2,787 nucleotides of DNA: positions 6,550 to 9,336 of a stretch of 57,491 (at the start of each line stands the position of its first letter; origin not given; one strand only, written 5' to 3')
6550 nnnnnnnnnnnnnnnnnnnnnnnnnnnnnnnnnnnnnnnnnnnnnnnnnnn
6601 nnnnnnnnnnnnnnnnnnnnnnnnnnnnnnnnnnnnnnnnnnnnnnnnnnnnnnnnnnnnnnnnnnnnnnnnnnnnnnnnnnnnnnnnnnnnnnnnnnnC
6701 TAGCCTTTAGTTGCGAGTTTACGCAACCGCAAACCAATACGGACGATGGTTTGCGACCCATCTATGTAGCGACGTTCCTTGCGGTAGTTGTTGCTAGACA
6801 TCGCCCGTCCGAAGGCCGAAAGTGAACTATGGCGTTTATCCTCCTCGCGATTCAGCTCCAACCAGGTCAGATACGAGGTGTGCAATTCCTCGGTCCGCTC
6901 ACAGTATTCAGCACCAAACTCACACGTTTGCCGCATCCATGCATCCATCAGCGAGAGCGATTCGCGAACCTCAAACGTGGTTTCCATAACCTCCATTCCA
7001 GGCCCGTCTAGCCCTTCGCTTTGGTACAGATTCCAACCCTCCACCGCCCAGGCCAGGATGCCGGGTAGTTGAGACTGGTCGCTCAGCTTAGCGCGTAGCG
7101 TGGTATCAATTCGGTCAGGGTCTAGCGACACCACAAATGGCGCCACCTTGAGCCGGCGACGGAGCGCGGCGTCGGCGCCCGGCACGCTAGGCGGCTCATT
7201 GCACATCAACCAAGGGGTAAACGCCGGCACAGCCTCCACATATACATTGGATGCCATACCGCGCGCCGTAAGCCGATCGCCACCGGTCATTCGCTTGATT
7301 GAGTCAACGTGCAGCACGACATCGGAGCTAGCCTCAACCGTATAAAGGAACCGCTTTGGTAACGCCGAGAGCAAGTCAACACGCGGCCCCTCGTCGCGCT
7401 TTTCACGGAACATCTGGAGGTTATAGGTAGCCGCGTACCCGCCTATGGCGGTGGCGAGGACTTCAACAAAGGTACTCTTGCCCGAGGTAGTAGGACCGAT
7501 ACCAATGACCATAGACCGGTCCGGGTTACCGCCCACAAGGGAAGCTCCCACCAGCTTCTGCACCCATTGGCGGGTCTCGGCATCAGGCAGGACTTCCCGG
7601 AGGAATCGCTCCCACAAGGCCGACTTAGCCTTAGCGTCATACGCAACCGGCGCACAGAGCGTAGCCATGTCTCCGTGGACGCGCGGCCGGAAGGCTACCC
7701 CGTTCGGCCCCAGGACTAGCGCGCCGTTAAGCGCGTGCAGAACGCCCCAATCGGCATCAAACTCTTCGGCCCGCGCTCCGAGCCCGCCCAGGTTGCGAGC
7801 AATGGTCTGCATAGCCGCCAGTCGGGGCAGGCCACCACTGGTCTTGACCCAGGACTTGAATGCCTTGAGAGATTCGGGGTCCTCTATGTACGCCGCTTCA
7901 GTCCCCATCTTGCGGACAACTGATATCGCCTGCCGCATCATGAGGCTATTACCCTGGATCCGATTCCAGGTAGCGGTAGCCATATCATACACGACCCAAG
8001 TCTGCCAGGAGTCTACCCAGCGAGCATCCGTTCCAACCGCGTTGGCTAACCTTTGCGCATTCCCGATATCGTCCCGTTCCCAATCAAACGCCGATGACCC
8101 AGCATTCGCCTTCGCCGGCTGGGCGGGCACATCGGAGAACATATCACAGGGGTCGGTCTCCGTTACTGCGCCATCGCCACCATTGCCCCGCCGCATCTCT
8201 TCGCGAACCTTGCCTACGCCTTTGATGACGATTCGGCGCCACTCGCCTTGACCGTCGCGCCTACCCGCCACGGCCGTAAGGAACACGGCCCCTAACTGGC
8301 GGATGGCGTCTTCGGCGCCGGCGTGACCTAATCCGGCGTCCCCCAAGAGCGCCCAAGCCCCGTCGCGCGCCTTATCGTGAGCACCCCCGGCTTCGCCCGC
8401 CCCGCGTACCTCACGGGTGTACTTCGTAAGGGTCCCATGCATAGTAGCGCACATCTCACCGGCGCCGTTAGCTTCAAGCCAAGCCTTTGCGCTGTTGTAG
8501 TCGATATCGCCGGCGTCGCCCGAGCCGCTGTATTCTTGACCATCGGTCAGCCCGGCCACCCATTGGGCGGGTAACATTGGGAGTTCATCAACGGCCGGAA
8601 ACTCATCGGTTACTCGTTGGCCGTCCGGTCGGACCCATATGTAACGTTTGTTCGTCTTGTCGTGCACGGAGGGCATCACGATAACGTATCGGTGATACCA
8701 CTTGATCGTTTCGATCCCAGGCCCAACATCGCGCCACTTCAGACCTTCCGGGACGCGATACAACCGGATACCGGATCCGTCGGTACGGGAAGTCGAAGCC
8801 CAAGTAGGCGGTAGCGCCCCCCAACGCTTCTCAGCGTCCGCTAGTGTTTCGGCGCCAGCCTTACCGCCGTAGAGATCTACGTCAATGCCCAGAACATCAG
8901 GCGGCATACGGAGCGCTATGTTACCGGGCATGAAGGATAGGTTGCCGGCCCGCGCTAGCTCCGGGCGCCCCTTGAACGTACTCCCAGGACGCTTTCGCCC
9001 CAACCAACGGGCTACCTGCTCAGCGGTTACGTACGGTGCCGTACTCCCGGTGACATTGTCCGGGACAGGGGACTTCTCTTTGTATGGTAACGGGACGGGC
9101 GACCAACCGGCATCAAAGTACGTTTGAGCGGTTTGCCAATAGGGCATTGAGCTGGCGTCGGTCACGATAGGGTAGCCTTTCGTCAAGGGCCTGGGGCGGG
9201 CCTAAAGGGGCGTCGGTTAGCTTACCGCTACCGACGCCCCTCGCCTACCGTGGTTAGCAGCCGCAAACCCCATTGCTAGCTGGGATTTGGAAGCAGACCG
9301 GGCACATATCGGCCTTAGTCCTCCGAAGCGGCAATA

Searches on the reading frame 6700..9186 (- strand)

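Call 51: search_protein_families(library=pfam, proteins=[window:6700-9186:-], max_evalue=0.001)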
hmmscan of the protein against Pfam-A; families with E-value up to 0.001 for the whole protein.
window:6700-9186:- (828 aa): 2 families
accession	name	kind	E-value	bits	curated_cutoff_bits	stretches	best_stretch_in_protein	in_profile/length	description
PF09250.16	Prim-Pol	-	5.9e-18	66.2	22.8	1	20-195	1-154/158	Bifunctional DNA primase/polymerase, N-terminal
PF08706.16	D5_N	-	1.8e-09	38.5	22.4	1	377-533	1-144/145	D5 N terminal like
